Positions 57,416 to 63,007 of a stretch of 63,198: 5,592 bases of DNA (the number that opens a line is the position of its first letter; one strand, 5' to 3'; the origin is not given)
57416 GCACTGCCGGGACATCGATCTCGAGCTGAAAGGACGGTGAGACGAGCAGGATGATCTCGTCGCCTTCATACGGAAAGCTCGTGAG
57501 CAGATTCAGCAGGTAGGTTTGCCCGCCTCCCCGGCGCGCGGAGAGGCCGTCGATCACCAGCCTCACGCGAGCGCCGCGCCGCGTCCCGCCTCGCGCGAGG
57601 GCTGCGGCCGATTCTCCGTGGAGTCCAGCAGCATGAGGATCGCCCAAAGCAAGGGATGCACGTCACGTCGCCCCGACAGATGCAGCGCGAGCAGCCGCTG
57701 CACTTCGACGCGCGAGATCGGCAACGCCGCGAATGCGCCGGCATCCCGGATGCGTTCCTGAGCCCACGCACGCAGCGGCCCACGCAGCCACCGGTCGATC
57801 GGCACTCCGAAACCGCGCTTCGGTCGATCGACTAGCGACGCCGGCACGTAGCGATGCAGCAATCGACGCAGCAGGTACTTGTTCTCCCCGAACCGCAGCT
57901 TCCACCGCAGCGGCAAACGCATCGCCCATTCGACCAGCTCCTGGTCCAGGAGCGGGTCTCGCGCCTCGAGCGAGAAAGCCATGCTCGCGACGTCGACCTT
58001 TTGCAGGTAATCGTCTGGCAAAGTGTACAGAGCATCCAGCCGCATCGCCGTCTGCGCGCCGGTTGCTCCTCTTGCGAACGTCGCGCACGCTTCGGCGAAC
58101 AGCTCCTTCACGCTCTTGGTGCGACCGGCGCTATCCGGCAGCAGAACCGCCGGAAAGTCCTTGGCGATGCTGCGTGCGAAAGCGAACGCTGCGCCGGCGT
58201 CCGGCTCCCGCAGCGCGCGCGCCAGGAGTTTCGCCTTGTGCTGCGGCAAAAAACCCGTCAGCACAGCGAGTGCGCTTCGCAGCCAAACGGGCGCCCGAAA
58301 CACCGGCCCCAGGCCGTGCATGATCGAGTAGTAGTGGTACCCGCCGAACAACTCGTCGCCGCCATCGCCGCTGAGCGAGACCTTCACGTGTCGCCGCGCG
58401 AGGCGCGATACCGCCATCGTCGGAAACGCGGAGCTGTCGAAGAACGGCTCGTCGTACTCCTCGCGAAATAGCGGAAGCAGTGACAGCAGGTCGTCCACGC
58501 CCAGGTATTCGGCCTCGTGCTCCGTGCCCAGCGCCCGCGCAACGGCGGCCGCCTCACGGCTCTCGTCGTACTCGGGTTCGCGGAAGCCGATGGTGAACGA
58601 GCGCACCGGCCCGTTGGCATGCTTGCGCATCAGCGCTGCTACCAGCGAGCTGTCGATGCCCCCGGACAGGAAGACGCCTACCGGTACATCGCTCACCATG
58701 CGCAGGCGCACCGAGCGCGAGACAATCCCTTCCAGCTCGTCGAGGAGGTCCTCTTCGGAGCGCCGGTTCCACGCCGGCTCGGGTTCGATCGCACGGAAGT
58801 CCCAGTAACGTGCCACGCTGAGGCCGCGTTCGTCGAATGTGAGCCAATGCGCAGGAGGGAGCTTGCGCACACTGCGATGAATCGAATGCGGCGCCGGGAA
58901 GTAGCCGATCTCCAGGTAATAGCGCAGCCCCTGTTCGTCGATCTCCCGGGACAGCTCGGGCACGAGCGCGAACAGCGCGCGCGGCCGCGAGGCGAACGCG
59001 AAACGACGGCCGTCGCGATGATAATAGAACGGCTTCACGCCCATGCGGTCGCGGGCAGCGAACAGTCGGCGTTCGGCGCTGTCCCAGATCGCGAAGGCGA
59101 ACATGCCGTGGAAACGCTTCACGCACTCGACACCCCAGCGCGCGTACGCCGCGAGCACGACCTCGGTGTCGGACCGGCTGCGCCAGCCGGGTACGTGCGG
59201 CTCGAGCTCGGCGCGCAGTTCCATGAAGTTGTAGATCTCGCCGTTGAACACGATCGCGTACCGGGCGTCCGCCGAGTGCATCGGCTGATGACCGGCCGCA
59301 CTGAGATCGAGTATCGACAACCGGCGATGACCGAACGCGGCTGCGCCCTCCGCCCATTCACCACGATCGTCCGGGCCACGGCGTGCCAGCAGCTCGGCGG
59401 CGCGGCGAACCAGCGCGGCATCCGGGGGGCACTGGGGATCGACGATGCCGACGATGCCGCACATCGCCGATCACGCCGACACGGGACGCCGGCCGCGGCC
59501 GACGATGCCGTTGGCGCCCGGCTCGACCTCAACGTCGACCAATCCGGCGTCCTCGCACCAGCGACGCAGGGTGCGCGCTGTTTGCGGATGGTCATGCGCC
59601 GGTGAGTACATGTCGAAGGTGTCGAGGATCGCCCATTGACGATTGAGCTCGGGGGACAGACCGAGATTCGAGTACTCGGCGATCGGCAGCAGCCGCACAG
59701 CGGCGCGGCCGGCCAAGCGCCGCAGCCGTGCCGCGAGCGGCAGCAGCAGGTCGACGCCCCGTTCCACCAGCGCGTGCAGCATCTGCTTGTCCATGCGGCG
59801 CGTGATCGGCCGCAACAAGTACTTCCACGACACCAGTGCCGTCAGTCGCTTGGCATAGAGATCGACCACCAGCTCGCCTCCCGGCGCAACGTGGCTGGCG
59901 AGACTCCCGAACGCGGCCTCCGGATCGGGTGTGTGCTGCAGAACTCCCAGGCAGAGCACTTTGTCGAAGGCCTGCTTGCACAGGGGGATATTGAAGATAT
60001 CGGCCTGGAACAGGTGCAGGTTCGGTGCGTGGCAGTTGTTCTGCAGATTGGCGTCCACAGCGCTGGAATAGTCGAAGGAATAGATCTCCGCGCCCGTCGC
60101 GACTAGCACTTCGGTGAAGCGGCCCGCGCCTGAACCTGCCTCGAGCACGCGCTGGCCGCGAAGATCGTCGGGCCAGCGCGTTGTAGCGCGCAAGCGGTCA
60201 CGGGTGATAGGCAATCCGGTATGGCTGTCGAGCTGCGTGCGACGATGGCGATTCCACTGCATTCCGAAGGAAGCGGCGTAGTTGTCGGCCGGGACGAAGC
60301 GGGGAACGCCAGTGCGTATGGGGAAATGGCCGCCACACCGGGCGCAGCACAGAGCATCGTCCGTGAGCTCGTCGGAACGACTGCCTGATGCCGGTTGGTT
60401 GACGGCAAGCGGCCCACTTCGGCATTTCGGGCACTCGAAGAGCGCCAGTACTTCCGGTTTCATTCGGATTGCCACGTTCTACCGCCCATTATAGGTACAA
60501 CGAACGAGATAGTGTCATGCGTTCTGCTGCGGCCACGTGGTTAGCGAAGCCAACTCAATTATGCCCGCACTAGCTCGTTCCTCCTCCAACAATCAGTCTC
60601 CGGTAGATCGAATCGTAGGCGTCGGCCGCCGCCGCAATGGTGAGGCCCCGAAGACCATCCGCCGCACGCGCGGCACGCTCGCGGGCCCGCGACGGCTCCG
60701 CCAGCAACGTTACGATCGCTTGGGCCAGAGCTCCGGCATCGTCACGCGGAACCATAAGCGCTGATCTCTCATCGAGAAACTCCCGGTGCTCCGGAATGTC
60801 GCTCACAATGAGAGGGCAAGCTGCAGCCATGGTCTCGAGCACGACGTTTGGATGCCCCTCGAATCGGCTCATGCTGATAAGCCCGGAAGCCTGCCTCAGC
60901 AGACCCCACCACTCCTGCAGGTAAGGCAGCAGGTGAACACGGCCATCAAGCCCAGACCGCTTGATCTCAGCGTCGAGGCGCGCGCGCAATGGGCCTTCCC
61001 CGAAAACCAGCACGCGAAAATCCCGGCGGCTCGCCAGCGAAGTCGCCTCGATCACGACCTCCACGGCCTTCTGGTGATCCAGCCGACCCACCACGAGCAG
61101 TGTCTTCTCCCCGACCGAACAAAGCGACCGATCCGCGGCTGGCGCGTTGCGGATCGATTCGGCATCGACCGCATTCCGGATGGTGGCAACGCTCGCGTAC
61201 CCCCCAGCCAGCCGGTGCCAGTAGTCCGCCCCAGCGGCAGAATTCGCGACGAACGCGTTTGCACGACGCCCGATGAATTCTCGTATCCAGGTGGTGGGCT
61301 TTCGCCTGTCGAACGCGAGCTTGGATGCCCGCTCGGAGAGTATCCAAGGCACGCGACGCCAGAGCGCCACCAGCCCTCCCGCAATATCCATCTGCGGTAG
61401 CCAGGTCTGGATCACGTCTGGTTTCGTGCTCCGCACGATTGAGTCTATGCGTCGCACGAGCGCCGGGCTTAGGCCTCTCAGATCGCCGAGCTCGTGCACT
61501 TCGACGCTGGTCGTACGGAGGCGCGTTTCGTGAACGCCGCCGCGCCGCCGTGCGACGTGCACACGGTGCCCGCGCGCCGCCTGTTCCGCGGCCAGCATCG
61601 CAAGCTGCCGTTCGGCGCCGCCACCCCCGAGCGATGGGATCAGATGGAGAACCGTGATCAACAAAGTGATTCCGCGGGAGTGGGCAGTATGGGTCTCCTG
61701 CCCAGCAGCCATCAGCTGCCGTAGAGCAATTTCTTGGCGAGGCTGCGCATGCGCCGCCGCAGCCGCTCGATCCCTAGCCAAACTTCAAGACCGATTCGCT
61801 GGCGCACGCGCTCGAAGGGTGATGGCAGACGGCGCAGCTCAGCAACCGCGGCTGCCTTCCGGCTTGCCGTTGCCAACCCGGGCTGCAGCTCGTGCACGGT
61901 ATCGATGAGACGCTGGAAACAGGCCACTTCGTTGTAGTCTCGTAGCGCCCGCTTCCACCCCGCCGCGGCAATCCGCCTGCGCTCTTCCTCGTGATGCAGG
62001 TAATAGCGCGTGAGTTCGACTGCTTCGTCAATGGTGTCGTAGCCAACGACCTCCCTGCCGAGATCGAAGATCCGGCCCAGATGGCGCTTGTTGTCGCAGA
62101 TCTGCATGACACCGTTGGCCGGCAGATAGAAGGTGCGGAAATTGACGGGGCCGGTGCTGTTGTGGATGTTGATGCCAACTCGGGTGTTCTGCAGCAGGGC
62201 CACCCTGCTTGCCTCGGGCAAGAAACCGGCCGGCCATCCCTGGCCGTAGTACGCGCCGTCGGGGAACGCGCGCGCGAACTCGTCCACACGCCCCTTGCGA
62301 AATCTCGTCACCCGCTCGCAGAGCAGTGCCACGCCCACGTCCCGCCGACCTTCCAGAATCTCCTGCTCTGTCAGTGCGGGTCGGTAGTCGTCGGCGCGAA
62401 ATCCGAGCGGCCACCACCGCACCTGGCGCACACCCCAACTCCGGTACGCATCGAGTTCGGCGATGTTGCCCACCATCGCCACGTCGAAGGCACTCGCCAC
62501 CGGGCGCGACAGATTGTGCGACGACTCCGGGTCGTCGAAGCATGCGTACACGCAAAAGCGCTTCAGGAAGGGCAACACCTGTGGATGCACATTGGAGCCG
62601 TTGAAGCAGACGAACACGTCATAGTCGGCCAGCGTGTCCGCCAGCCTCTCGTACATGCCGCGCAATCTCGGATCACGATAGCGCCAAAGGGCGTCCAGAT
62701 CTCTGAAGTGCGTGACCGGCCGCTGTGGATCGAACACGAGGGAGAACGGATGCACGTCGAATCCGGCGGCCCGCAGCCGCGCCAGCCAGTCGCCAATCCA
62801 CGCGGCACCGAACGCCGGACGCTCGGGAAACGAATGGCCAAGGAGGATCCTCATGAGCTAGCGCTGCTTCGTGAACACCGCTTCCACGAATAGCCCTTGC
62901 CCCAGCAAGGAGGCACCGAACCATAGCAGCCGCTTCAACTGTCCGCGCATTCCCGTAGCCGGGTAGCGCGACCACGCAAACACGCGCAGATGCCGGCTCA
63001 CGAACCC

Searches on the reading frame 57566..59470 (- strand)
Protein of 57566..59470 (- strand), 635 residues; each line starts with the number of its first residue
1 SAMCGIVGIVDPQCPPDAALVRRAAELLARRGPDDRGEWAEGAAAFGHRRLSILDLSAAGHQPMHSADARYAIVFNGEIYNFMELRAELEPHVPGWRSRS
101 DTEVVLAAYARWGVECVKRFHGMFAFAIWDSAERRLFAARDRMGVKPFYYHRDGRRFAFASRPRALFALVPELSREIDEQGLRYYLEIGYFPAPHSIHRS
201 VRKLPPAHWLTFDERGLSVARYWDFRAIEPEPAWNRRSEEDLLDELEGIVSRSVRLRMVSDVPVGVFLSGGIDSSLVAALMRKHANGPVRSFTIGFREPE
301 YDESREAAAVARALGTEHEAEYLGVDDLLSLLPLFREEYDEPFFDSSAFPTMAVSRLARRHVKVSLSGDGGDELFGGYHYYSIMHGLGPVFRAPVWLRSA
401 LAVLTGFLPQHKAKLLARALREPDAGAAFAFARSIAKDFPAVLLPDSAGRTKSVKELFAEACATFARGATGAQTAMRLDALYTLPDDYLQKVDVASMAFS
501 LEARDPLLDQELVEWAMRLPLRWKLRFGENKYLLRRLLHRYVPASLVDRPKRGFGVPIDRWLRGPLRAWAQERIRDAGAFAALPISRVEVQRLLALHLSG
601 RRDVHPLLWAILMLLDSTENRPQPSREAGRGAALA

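Call 78: search_protein_families(library=pfam, proteins=[window:57566-59470:-], max_evalue=0.0001)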
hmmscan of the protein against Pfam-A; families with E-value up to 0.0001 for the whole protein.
window:57566-59470:- (635 aa): 3 families
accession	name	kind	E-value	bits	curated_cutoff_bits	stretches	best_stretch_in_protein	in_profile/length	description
PF00733.27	Asn_synthase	-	7.5e-94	315.7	21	1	246-614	2-349/354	Asparagine synthase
PF13537.11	GATase_7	-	8.8e-47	158.6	25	1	48-167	1-122/123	Glutamine amidotransferase domain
PF13522.11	GATase_6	-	1e-45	155.4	27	1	33-161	1-129/130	Glutamine amidotransferase domain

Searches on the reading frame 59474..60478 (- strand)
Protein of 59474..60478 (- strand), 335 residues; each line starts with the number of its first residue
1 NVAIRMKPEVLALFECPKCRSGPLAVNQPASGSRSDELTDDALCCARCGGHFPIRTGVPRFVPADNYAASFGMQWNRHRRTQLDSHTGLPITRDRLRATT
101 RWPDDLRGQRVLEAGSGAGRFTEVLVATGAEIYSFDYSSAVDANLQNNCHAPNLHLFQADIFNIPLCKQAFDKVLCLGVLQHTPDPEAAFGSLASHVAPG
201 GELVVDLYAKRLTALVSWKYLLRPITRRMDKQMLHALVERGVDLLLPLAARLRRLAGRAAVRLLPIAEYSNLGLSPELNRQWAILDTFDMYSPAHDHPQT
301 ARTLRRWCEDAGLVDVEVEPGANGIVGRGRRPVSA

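Call 78: search_protein_families(library=pfam, proteins=[window:59474-60478:-], max_evalue=0.0001)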
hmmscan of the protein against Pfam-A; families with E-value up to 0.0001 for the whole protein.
window:59474-60478:- (335 aa): 5 families
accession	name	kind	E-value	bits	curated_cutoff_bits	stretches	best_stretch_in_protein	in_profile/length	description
PF13489.12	Methyltransf_23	-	1.1e-18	67.9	27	1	102-317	17-163/164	Methyltransferase domain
PF08241.18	Methyltransf_11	-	7.1e-16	59.1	21.2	1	112-205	1-95/95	Methyltransferase domain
PF13649.12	Methyltransf_25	-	1.9e-13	51.4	27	1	111-201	1-97/97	Methyltransferase domain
PF08242.18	Methyltransf_12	-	5e-13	50.1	30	1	112-203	1-98/98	Methyltransferase domain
PF13847.12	Methyltransf_31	-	1.8e-12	47.6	27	1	108-209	4-113/145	Methyltransferase domain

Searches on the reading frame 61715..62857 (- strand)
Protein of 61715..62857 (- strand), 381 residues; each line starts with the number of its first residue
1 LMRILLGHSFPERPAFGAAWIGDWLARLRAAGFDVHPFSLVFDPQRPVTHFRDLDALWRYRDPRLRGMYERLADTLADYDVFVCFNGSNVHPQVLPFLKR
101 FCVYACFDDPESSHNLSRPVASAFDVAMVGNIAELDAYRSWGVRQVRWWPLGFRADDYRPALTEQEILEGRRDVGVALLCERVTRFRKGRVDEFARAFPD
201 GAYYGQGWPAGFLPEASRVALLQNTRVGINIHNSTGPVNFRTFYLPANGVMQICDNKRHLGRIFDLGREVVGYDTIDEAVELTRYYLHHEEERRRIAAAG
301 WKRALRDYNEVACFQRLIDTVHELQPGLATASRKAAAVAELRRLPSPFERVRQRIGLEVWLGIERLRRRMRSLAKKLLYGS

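Call 80: search_protein_families(library=pfam, proteins=[window:61715-62857:-], max_evalue=0.0001)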
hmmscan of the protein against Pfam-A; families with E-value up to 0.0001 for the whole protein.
window:61715-62857:- (381 aa): 1 family
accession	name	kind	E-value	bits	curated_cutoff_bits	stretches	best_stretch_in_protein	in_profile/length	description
PF13524.12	Glyco_trans_1_2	-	6.1e-22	78.6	25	1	200-315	16-140/144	Glycosyl transferase-like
